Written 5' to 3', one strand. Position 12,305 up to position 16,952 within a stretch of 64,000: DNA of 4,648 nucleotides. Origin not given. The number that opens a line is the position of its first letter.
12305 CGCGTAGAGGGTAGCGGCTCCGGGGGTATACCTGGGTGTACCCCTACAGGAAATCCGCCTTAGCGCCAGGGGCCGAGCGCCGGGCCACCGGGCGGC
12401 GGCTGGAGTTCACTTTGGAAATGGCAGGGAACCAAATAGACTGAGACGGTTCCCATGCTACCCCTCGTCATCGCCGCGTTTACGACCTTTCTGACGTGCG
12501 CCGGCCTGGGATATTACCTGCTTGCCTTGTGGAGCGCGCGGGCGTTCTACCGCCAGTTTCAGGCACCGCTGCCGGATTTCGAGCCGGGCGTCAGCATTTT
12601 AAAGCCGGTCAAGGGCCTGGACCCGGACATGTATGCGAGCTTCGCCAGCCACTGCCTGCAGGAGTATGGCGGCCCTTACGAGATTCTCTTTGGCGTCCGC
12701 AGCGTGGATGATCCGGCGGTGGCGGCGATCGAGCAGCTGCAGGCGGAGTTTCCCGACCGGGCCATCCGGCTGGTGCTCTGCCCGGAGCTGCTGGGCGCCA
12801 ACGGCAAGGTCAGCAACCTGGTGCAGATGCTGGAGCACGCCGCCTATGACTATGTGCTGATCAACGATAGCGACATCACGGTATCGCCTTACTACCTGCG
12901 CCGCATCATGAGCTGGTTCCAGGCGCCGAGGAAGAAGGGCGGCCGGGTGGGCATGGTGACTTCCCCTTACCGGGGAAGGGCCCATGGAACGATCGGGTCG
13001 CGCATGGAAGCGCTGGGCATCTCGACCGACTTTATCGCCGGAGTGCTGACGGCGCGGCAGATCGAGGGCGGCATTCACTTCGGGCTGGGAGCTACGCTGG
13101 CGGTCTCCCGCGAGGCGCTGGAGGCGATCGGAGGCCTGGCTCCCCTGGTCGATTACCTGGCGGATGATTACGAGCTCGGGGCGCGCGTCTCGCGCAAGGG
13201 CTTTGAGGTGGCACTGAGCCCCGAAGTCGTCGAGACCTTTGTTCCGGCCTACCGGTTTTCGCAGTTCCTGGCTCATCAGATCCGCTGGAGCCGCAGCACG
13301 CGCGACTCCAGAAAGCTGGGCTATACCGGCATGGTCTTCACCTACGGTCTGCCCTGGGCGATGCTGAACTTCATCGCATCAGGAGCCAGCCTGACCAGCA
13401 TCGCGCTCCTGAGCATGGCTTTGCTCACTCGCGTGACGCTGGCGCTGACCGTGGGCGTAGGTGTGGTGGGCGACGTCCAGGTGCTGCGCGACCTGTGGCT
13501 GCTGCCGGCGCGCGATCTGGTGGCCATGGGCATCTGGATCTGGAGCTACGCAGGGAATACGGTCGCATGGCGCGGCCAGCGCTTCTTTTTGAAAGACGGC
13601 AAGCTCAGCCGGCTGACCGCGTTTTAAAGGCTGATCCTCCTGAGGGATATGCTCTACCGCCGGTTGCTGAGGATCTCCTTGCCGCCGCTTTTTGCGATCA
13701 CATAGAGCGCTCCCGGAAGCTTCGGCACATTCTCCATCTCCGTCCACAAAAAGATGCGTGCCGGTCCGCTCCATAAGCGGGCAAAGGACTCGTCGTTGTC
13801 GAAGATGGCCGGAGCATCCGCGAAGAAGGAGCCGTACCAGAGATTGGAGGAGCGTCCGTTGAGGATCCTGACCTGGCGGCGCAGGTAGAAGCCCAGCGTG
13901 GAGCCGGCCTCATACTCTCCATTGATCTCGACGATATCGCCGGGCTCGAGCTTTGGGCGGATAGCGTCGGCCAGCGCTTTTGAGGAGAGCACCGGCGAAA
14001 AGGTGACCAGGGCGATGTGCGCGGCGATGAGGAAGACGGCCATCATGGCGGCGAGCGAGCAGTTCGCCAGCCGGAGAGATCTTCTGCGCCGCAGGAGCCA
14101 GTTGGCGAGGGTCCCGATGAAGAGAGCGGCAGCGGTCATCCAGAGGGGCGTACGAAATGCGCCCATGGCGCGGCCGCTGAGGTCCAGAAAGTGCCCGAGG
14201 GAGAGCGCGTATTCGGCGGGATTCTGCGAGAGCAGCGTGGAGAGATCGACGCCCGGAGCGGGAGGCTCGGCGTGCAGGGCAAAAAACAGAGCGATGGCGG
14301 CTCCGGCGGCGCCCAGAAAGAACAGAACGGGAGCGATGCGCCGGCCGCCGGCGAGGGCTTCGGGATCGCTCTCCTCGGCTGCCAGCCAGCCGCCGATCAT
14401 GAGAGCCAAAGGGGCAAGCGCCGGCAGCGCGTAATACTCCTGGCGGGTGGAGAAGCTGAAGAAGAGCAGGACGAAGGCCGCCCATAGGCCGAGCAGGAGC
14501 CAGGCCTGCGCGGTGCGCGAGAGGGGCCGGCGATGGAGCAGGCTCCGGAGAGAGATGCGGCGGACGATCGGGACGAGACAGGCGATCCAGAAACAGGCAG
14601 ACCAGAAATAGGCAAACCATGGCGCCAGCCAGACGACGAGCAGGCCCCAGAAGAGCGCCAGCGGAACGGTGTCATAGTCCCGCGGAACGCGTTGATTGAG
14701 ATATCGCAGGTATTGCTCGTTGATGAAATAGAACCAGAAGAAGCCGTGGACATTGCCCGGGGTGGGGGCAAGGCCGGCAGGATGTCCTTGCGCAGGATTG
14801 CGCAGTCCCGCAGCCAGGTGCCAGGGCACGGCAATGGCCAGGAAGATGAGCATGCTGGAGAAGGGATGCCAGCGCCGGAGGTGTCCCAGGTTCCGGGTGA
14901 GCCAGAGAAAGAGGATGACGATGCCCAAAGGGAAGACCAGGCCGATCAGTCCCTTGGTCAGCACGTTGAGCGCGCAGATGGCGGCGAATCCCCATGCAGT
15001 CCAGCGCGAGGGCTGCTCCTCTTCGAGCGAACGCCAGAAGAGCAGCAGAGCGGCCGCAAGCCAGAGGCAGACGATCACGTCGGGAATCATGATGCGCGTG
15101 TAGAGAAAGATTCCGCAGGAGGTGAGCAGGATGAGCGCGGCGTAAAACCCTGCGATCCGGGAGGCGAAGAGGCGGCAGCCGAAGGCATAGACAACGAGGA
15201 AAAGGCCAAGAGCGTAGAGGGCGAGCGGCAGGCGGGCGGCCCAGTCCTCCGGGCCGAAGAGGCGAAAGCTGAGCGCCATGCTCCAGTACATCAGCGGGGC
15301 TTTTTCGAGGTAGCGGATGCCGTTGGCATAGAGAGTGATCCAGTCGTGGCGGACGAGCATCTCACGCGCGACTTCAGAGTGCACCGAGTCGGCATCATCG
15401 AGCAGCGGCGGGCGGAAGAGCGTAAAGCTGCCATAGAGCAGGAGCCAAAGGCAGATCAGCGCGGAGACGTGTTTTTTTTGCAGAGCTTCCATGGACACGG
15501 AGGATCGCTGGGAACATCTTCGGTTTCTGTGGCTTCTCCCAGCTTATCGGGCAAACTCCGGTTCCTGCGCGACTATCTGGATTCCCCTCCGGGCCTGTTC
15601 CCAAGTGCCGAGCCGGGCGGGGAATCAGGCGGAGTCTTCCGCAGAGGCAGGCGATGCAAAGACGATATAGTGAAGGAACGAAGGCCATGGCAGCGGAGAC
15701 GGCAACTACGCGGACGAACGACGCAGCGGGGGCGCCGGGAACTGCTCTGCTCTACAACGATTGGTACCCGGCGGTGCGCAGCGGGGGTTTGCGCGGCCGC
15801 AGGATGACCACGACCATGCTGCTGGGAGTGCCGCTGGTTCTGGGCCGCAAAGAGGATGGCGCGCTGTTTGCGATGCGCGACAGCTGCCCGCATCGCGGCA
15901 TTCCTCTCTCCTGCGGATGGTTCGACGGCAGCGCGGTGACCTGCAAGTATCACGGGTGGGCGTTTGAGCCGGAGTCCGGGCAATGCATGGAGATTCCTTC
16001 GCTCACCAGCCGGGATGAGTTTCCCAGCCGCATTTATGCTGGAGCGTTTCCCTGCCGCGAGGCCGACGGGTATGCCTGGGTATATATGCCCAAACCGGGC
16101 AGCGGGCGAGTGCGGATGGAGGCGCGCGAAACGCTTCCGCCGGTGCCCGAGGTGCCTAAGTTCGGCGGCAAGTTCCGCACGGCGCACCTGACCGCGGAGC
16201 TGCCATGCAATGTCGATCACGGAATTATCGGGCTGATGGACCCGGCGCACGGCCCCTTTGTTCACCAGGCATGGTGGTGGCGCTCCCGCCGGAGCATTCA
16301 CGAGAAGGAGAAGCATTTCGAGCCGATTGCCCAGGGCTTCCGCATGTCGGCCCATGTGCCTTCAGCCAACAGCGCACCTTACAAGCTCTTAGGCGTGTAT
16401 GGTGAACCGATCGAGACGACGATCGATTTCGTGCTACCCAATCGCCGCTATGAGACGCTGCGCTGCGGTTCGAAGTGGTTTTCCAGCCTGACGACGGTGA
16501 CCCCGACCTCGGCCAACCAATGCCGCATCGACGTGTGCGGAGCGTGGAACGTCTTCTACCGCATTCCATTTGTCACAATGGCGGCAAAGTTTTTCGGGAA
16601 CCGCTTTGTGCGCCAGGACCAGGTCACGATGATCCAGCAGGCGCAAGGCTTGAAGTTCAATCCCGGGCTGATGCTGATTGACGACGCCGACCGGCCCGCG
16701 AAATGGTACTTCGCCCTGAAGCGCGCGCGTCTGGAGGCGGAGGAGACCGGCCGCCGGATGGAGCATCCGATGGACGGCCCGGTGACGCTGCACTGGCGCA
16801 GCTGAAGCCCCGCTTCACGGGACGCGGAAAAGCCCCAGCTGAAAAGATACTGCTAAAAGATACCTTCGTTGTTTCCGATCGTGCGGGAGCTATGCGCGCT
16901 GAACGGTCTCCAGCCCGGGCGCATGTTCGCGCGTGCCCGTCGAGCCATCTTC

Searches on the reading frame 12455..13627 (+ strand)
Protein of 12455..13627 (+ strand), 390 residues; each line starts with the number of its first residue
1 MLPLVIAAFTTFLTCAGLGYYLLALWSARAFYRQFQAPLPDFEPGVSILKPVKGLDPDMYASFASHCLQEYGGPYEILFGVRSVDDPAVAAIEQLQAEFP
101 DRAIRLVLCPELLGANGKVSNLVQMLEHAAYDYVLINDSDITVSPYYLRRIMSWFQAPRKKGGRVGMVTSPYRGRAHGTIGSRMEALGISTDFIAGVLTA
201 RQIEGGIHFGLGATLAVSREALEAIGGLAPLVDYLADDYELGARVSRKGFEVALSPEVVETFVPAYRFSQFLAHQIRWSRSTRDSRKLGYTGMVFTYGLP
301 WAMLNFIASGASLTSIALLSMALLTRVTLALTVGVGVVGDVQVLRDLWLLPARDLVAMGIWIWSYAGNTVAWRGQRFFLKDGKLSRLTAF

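Call 43: find_encoding_contigs(protein=window:12455-13627:+, flank=10000, max_places=10)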
Protein window:12455-13627:+ (390 aa): 1 contig read that carries it; 1 place shown.
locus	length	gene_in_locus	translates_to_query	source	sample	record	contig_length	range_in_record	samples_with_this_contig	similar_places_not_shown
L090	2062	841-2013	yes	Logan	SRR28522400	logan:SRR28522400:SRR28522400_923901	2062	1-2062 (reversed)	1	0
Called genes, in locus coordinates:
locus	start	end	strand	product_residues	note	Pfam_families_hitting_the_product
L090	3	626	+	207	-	?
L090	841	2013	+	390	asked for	PF13506:Glyco_transf_21, PF00535:Glycos_transf_2 (weak), PF13641:Glyco_tranf_2_3, PF13632:Glyco_trans_2_3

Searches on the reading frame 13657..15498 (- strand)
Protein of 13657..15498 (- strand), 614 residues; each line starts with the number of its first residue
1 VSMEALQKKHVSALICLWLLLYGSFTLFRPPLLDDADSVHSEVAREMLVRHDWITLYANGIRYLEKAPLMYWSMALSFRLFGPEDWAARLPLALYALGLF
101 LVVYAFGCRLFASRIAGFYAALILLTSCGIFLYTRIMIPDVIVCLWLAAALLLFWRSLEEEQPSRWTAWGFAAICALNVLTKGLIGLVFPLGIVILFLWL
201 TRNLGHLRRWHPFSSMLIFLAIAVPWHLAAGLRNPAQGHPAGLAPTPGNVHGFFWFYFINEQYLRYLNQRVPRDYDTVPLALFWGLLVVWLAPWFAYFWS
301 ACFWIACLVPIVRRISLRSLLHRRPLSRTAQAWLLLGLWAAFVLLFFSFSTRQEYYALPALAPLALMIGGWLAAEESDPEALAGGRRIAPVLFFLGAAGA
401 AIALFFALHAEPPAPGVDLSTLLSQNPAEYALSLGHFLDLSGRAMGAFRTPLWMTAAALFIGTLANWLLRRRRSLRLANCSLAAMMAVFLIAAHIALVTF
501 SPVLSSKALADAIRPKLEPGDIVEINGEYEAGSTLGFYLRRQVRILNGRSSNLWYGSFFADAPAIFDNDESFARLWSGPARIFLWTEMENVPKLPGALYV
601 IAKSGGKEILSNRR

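Call 53: search_protein_families(library=pfam, proteins=[window:13657-15498:-], max_evalue=0.00001)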
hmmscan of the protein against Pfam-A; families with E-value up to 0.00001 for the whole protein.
window:13657-15498:- (614 aa): 2 families
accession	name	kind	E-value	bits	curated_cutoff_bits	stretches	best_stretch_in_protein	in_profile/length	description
PF13231.12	PMT_2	-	2.1e-16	61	26.1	1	66-226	2-157/160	Dolichyl-phosphate-mannose-protein mannosyltransferase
PF02366.24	PMT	-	2.9e-14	53.7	22.7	1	26-231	21-235/245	Dolichyl-phosphate-mannose-protein mannosyltransferase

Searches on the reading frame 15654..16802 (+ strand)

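Call 54: search_protein_families(library=pfam, proteins=[window:15654-16802:+], max_evalue=0.00001)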
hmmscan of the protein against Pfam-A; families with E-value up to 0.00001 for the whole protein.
window:15654-16802:+ (383 aa): 1 family
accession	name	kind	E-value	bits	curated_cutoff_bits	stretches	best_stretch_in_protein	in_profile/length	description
PF00355.32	Rieske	-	1.3e-20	73.5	20.3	1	36-120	1-84/88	Rieske [2Fe-2S] domain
